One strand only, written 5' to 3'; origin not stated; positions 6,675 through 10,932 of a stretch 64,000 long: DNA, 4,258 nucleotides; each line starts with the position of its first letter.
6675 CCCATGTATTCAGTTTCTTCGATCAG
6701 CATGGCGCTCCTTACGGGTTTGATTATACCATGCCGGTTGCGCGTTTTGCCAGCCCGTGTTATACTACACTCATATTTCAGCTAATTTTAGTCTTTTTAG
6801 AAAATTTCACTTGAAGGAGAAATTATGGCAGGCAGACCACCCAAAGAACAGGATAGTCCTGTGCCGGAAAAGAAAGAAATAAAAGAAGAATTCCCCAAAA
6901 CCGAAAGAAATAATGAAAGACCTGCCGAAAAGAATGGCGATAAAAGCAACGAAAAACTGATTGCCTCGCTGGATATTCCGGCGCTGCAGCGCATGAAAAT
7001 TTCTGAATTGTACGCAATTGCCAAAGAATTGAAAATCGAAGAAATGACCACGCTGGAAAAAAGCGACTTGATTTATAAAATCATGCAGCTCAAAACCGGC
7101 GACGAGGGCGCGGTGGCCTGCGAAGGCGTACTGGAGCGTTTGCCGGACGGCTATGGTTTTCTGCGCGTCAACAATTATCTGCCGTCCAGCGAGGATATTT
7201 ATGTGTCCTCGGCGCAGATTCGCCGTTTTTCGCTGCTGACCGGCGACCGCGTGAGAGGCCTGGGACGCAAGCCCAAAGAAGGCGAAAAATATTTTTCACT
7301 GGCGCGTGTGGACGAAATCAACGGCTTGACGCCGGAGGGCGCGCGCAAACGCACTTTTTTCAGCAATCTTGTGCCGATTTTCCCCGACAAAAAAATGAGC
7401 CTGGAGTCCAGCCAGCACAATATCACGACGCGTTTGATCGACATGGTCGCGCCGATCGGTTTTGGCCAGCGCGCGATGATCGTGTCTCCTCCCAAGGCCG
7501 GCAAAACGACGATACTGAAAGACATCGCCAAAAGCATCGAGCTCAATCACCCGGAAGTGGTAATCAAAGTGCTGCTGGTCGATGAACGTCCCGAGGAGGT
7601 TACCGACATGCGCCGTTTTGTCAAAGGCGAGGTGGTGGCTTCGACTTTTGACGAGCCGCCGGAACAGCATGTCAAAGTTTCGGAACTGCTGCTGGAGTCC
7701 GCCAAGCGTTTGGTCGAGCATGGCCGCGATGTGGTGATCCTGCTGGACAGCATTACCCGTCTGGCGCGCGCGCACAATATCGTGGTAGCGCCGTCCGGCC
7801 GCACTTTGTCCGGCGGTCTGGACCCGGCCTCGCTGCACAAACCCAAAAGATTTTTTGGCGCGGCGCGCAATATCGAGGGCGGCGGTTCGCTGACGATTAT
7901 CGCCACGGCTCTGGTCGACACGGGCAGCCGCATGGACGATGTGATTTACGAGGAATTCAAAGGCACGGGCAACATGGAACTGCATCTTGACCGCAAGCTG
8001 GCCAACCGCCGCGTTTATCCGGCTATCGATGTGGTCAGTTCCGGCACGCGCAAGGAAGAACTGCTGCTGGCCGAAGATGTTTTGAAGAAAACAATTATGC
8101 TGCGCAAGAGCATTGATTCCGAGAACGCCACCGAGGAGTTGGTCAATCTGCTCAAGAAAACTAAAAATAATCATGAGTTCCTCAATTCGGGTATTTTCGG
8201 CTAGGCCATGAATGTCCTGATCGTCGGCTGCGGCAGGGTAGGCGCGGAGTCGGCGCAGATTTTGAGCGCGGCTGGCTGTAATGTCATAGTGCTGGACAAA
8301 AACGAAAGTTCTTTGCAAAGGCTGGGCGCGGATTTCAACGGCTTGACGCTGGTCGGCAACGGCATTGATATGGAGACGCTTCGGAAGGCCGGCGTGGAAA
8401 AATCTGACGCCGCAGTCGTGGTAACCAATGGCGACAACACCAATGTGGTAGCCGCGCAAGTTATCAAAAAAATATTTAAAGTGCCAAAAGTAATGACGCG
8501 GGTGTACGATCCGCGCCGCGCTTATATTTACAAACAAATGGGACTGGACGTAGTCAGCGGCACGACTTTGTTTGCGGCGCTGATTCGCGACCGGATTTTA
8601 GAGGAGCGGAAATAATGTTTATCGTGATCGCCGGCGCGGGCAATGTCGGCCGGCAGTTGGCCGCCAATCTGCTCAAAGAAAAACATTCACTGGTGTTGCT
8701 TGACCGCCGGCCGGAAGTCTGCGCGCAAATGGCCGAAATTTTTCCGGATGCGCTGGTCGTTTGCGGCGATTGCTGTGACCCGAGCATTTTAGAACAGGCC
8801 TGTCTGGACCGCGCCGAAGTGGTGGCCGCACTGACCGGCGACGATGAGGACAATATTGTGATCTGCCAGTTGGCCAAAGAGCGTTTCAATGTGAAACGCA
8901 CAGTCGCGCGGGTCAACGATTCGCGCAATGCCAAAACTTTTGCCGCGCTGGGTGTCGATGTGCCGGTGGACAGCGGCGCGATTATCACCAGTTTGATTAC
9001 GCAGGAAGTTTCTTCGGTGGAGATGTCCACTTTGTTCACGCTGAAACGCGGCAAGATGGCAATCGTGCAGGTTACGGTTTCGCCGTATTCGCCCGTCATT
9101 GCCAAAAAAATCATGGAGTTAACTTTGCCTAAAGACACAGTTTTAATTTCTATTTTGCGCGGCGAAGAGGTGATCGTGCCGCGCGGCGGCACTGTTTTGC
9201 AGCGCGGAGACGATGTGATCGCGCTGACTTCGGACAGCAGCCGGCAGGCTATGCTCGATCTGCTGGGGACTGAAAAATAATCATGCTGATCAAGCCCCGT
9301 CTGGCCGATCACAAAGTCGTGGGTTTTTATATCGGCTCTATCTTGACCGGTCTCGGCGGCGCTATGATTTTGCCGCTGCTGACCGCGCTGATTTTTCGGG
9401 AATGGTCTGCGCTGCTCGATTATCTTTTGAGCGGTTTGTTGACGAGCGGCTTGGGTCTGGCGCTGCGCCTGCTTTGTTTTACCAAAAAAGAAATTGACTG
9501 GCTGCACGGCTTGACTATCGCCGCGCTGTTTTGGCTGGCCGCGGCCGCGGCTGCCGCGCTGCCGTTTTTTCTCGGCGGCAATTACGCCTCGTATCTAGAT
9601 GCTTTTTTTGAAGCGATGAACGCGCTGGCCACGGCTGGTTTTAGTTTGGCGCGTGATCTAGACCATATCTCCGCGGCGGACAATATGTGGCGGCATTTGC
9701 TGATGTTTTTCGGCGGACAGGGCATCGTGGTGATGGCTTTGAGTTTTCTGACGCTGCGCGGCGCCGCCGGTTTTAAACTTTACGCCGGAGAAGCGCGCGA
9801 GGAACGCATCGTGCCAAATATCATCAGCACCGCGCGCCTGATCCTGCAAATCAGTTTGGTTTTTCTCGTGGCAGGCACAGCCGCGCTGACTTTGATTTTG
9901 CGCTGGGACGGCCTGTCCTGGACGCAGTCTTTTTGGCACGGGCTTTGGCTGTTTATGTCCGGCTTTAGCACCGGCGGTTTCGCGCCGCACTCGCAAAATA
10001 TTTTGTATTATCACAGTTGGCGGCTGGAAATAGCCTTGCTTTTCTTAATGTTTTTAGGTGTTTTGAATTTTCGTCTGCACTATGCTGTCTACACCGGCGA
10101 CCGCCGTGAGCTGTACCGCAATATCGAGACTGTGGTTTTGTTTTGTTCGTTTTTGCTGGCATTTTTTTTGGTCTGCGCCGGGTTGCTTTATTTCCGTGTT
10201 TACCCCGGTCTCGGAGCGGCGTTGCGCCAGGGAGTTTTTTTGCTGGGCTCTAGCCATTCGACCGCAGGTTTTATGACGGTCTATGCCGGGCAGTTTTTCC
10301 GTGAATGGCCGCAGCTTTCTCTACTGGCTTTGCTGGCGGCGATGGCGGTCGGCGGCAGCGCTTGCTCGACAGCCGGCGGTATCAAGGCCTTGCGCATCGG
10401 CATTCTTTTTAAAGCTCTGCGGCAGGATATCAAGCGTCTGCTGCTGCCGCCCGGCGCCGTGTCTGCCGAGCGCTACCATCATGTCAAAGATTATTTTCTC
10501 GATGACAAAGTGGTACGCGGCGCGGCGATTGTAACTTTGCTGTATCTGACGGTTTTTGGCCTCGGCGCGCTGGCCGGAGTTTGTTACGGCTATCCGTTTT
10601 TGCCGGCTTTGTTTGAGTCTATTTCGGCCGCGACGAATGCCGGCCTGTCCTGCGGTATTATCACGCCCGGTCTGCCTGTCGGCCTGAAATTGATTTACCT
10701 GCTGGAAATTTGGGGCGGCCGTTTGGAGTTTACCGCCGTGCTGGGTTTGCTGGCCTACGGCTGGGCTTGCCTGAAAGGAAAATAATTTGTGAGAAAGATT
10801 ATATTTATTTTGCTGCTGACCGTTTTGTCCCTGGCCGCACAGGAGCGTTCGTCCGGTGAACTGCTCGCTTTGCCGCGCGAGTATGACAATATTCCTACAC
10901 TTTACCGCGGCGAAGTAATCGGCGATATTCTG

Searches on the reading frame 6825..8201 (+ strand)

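Call 80: search_protein_families(library=pfam, proteins=[window:6825-8201:+], max_evalue=0.00001)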
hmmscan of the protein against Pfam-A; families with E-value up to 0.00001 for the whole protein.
window:6825-8201:+ (459 aa): 3 families
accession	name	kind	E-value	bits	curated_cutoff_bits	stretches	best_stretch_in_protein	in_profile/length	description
PF07497.18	Rho_RNA_bind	-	1.3e-29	102.3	27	1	100-171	2-73/73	Rho termination factor, RNA-binding domain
PF00006.31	ATP-synt_ab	-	1.1e-25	91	29.5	1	203-406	3-211/213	ATP synthase alpha/beta family, nucleotide-binding domain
PF07498.18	Rho_N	-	7.7e-10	39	24.9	1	54-88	2-36/43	Rho termination factor, N-terminal domain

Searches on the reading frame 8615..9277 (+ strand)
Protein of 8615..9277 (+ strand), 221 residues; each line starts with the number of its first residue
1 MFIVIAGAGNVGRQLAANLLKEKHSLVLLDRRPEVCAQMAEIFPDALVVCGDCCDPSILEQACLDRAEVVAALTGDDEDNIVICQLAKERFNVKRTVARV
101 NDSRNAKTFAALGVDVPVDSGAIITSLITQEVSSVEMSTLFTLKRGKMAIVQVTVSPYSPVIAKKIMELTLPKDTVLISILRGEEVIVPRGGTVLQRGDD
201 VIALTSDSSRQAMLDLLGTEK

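Call 80: search_protein_families(library=pfam, proteins=[window:8615-9277:+], max_evalue=0.00001)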
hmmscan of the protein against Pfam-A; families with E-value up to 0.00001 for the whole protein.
window:8615-9277:+ (221 aa): 3 families
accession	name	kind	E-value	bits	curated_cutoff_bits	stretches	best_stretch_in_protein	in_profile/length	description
PF02254.24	TrkA_N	-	6.5e-30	104.3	23.8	1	3-116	1-112/116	TrkA-N domain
PF02080.26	TrkA_C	-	1.5e-13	50.8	27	1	150-218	1-71/71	TrkA-C domain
PF13460.12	NAD_binding_10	-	5.8e-07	30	27.2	1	7-96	2-93/184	NAD(P)H-binding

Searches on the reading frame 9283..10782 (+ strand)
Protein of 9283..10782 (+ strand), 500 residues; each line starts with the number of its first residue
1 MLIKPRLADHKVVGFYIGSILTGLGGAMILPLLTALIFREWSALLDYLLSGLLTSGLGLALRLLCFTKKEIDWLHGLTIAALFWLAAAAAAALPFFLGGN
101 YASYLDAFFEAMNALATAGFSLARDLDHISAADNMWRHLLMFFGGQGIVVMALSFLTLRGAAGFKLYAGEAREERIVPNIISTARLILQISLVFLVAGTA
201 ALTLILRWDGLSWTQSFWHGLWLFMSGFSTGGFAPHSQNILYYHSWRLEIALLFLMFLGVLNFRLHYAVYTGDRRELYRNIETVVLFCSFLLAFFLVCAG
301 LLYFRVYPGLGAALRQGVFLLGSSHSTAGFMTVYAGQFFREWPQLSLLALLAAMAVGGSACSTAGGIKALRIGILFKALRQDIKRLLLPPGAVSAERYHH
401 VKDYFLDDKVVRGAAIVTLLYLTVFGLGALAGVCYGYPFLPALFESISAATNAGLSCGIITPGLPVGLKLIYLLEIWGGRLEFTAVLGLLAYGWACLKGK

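Call 80: search_protein_families(library=pfam, proteins=[window:9283-10782:+], max_evalue=0.00001)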
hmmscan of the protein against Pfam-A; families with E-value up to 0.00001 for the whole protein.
window:9283-10782:+ (500 aa): 1 family
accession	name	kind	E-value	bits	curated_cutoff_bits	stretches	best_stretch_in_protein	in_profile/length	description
PF02386.22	TrkH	-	4.8e-39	134.6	27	1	68-486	26-486/502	Cation transport protein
